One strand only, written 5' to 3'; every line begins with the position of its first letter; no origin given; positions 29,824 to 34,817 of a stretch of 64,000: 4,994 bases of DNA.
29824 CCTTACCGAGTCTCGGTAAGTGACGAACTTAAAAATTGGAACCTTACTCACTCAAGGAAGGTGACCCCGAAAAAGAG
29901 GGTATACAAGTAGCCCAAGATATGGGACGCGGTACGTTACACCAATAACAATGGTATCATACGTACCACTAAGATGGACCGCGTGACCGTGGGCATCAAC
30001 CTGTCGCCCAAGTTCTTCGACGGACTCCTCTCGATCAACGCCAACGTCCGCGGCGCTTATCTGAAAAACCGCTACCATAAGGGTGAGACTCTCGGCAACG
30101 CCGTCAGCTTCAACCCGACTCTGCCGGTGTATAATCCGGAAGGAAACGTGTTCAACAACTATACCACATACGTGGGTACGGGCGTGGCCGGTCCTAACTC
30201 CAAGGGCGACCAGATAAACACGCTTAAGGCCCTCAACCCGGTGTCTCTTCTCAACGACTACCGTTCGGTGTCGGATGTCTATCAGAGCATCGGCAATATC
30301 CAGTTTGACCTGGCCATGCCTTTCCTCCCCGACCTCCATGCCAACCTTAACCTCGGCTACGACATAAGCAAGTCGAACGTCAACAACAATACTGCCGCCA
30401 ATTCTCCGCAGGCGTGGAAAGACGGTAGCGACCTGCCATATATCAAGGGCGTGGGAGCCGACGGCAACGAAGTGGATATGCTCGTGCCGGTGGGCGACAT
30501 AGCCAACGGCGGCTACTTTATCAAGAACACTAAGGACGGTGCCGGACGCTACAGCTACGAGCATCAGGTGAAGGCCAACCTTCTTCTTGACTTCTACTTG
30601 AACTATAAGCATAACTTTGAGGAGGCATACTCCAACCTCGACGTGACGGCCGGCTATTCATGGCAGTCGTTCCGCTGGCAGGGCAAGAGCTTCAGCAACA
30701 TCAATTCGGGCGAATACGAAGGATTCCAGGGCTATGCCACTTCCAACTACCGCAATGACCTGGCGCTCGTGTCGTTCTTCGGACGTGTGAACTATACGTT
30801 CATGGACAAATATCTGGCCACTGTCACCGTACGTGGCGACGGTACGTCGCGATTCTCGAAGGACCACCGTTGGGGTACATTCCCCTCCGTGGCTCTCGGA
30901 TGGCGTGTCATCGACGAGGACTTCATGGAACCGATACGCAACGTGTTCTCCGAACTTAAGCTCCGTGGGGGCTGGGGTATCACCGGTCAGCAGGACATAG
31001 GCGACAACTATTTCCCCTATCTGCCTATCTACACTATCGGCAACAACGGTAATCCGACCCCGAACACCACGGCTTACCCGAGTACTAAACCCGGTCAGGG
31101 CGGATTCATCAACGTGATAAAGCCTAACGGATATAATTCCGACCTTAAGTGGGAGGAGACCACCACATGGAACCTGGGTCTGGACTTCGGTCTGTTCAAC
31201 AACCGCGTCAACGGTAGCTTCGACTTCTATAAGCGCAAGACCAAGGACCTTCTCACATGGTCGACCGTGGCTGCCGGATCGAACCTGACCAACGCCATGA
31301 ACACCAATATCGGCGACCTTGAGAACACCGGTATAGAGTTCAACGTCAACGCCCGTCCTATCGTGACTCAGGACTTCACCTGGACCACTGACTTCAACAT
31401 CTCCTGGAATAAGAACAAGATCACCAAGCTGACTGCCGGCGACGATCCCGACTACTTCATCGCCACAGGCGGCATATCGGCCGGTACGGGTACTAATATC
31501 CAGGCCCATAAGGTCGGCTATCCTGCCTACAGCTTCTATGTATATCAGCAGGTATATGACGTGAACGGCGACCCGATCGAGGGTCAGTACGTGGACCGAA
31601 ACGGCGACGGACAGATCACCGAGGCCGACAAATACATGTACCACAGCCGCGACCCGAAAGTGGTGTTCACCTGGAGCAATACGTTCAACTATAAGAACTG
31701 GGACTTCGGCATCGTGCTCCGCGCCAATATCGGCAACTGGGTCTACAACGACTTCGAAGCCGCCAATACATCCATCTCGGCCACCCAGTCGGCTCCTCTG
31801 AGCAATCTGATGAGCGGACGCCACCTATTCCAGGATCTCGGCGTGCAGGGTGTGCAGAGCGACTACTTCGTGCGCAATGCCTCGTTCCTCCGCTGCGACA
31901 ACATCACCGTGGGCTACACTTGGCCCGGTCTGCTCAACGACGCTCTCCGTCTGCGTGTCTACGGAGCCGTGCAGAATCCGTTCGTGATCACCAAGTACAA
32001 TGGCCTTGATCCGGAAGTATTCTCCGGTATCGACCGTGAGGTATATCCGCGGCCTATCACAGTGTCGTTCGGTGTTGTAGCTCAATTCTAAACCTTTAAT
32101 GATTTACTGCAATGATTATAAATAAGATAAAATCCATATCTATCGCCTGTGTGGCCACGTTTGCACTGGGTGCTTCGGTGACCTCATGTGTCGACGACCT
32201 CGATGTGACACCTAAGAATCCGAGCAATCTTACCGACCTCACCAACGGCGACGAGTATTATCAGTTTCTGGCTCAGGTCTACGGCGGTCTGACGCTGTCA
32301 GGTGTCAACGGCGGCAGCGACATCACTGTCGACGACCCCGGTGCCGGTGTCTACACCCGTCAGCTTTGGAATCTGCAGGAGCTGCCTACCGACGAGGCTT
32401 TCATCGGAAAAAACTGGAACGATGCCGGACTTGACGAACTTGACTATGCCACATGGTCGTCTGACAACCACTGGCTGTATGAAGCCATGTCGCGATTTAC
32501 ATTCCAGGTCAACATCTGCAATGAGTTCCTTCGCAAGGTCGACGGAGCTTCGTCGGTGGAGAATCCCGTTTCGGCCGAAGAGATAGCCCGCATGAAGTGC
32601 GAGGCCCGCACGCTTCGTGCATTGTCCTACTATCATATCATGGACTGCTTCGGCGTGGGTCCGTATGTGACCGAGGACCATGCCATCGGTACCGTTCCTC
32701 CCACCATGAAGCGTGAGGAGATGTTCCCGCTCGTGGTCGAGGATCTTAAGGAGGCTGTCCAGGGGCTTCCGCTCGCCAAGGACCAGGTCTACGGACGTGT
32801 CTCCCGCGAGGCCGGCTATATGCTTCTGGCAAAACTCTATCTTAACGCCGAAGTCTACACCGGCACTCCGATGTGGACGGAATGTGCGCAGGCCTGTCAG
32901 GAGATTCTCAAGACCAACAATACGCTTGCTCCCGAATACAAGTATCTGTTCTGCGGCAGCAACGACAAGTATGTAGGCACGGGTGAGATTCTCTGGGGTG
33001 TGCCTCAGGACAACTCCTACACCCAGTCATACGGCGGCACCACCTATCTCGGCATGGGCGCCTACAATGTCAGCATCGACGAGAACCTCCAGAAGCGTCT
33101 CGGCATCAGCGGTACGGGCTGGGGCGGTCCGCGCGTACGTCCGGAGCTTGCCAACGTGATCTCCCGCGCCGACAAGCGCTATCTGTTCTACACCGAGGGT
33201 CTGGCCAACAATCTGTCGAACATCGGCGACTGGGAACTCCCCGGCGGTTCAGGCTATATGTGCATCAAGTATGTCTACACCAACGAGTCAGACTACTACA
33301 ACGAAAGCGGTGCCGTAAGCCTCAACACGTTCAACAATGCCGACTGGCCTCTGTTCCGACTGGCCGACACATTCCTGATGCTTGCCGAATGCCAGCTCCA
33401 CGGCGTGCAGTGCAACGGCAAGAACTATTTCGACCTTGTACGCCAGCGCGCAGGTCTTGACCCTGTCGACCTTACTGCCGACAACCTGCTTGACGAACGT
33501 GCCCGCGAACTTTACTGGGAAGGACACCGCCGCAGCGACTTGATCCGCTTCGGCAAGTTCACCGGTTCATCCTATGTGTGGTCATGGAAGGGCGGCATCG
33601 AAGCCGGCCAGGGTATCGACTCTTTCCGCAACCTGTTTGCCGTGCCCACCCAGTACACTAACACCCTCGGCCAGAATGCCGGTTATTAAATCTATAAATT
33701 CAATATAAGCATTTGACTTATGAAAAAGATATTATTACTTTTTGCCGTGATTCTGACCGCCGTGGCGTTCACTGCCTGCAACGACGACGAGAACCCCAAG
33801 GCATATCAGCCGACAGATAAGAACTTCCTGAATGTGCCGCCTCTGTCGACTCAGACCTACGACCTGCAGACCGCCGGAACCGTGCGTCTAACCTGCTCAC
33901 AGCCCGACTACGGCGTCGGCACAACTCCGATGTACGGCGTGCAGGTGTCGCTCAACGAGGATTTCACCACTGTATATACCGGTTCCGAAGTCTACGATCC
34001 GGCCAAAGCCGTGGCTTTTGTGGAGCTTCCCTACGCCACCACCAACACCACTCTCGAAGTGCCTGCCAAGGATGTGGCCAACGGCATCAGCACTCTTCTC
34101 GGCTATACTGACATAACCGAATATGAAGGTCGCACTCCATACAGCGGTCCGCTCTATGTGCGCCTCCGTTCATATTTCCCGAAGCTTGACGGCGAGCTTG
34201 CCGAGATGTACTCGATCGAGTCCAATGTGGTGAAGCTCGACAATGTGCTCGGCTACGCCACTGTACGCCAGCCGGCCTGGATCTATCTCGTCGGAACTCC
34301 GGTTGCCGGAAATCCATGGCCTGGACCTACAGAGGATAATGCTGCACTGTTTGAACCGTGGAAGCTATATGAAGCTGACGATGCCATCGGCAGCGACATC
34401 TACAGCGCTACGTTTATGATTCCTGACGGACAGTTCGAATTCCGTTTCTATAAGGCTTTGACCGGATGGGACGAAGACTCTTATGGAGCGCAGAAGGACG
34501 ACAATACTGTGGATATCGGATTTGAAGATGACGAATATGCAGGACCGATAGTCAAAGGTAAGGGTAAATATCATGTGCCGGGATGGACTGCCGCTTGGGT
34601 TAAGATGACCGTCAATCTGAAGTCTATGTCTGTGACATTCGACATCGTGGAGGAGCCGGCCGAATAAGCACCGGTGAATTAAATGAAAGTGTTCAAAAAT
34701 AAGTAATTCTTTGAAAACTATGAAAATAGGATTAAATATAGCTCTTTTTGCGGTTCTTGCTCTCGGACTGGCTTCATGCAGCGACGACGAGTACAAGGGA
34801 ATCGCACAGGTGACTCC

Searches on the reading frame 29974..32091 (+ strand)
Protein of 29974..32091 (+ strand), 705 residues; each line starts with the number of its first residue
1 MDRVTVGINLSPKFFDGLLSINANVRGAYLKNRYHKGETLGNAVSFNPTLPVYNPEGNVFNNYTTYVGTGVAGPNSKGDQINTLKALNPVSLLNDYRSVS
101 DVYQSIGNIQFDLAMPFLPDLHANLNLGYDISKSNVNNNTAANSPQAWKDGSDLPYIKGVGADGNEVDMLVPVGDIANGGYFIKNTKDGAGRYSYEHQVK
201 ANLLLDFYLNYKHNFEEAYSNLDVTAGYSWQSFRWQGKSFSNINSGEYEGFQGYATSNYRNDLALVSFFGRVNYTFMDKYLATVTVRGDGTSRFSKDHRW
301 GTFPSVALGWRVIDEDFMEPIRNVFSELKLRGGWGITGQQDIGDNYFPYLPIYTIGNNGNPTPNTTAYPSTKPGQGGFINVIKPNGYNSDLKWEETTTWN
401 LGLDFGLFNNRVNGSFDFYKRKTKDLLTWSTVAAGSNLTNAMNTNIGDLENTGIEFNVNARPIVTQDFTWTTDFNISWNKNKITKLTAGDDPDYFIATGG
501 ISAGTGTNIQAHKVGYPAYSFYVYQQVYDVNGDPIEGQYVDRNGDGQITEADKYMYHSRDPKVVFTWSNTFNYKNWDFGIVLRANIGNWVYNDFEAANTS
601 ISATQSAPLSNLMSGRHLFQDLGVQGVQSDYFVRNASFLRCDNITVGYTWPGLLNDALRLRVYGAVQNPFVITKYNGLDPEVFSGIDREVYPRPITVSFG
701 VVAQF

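Call 30: find_encoding_contigs(protein=window:29974-32091:+, flank=6000, max_places=8)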
Protein window:29974-32091:+ (705 aa): 4 contigs read that carry it; 4 places shown.
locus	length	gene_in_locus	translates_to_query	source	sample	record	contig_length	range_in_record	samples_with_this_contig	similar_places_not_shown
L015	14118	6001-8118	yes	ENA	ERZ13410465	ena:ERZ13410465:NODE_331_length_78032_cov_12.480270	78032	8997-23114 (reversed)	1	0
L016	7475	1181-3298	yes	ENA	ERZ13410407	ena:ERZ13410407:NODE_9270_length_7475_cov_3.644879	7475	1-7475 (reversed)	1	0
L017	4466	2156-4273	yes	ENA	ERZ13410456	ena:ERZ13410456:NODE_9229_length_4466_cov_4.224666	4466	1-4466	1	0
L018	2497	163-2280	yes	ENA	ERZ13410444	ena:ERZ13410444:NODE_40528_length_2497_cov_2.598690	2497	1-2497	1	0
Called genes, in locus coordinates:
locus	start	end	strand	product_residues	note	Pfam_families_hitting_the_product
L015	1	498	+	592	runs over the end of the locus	PF02776:TPP_enzyme_N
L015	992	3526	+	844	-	PF12799:LRR_4 (faint), PF13855:LRR_8 (faint), PF13306:LRR_5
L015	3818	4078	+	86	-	PF00830:Ribosomal_L28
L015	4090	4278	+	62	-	PF00471:Ribosomal_L33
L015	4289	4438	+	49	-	PF14128:DUF4295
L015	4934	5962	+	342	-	PF13620:CarboxypepD_reg, PF13715:CarbopepD_reg_2, PF07715:Plug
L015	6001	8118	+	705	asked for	PF00593:TonB_dep_Rec_b-barrel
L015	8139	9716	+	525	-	PF14322:SusD-like_3, PF07980:SusD_RagB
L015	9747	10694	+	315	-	PF14292:SusE (weak)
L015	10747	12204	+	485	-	PF26120:CBM_1st_SusF (faint)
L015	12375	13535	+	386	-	PF07690:MFS_1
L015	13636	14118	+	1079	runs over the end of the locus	PF26549:Tricorn_N, PF26550:Tricorn_2nd, PF07676:PD40, PF26549:Tricorn_N, PF26550:Tricorn_2nd, PF14684:Tricorn_C1, PF14685:PDZ_Tricorn, PF03572:Peptidase_S41, +5 more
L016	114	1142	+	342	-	PF13620:CarboxypepD_reg, PF13715:CarbopepD_reg_2, PF07715:Plug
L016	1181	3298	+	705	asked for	PF00593:TonB_dep_Rec_b-barrel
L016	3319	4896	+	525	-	PF14322:SusD-like_3, PF07980:SusD_RagB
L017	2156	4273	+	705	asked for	PF00593:TonB_dep_Rec_b-barrel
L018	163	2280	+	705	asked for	PF00593:TonB_dep_Rec_b-barrel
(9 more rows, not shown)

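Call 46: search_protein_families(library=pfam, proteins=[P0130])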
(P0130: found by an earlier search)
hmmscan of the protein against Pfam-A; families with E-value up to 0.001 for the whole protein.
P0130 (1047 aa): 4 families
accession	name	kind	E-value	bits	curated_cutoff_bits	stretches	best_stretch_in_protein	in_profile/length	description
PF07715.20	Plug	-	3.3e-21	76.2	23.9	1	121-236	2-107/107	TonB-dependent Receptor Plug Domain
PF13715.12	CarbopepD_reg_2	-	2.7e-19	69.4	32.2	1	33-112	1-87/88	CarboxypepD_reg-like domain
PF00593.30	TonB_dep_Rec_b-barrel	-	4.5e-15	56.9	27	1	543-857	114-372/436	TonB dependent receptor-like, beta-barrel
PF13620.12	CarboxypepD_reg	-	2.5e-11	44.2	32.3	1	32-101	1-81/82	Carboxypeptidase regulatory-like domain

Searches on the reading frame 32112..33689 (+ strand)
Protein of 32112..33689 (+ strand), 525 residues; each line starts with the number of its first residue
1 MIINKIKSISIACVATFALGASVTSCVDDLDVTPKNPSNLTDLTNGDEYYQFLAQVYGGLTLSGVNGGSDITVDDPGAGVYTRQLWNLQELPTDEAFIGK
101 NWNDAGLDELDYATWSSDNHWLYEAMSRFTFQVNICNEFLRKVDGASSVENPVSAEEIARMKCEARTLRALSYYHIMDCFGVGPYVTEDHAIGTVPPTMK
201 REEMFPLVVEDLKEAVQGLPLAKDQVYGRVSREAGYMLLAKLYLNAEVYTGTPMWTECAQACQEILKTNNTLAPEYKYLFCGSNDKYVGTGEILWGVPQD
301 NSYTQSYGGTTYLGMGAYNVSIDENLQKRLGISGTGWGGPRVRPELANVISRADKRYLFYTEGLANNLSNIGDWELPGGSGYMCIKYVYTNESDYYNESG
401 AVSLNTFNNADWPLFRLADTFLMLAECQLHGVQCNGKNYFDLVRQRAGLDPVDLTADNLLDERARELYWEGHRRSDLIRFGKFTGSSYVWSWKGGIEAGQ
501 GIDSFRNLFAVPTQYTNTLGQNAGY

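Call 29: find_encoding_contigs(protein=window:32112-33689:+, flank=6000, max_places=8)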
Protein window:32112-33689:+ (525 aa): 22 contigs read that carry it; 8 places shown.
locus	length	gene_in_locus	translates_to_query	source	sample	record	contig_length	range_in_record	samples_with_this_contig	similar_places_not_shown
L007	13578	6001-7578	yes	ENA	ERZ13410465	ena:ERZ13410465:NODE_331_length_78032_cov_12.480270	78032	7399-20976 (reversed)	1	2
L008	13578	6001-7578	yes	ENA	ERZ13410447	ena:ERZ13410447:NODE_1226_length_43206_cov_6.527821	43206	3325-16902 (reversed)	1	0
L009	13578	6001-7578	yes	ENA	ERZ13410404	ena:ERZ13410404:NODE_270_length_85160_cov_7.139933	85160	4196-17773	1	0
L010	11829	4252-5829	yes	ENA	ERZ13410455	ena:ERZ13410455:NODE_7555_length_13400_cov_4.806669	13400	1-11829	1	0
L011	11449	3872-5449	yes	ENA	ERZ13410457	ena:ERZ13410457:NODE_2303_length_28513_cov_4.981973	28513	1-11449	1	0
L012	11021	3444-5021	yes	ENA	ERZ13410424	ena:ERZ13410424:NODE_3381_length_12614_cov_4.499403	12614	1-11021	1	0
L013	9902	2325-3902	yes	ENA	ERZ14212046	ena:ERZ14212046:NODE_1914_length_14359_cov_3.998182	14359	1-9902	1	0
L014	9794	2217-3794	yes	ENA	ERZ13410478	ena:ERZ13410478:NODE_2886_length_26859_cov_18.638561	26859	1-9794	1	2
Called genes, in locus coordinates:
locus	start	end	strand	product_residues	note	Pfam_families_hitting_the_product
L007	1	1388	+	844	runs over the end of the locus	PF12799:LRR_4 (faint), PF13855:LRR_8 (faint), PF13306:LRR_5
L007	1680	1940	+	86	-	PF00830:Ribosomal_L28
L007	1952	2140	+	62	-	PF00471:Ribosomal_L33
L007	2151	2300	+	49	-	PF14128:DUF4295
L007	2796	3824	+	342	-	PF13620:CarboxypepD_reg, PF13715:CarbopepD_reg_2, PF07715:Plug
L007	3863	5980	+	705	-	PF00593:TonB_dep_Rec_b-barrel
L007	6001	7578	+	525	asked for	PF14322:SusD-like_3, PF07980:SusD_RagB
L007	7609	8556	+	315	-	PF14292:SusE (weak)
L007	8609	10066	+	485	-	PF26120:CBM_1st_SusF (faint)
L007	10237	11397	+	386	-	PF07690:MFS_1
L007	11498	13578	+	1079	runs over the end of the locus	PF26549:Tricorn_N, PF26550:Tricorn_2nd, PF07676:PD40, PF26549:Tricorn_N, PF26550:Tricorn_2nd, PF14684:Tricorn_C1, PF14685:PDZ_Tricorn, PF03572:Peptidase_S41, +5 more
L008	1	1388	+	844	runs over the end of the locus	PF12799:LRR_4 (faint), PF13855:LRR_8 (faint), PF13306:LRR_5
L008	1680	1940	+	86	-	PF00830:Ribosomal_L28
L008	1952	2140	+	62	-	PF00471:Ribosomal_L33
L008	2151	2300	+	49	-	PF14128:DUF4295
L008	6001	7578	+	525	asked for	PF14322:SusD-like_3, PF07980:SusD_RagB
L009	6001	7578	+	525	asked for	PF14322:SusD-like_3, PF07980:SusD_RagB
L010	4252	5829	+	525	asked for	PF14322:SusD-like_3, PF07980:SusD_RagB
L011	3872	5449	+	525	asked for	PF14322:SusD-like_3, PF07980:SusD_RagB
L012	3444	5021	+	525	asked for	PF14322:SusD-like_3, PF07980:SusD_RagB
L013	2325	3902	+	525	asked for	PF14322:SusD-like_3, PF07980:SusD_RagB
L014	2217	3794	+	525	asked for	PF14322:SusD-like_3, PF07980:SusD_RagB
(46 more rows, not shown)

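Call 46: search_protein_families(library=pfam, proteins=[window:32112-33689:+])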
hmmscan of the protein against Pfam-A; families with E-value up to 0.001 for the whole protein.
window:32112-33689:+ (525 aa): 2 families
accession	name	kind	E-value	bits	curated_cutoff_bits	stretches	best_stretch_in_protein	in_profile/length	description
PF07980.17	SusD_RagB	-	4.3e-22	79.5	23.1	1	380-486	131-240/297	SusD family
PF14322.12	SusD-like_3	-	4.5e-12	47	27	1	93-244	48-191/191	Starch-binding associating with outer membrane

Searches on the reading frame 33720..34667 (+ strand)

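Call 46: search_protein_families(library=pfam, proteins=[window:33720-34667:+])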
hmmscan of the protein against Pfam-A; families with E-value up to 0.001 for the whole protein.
window:33720-34667:+ (315 aa): 1 family
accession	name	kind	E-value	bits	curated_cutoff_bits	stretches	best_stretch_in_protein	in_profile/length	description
PF14292.12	SusE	-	6e-06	26.8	25.2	1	22-103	1-84/106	SusE outer membrane protein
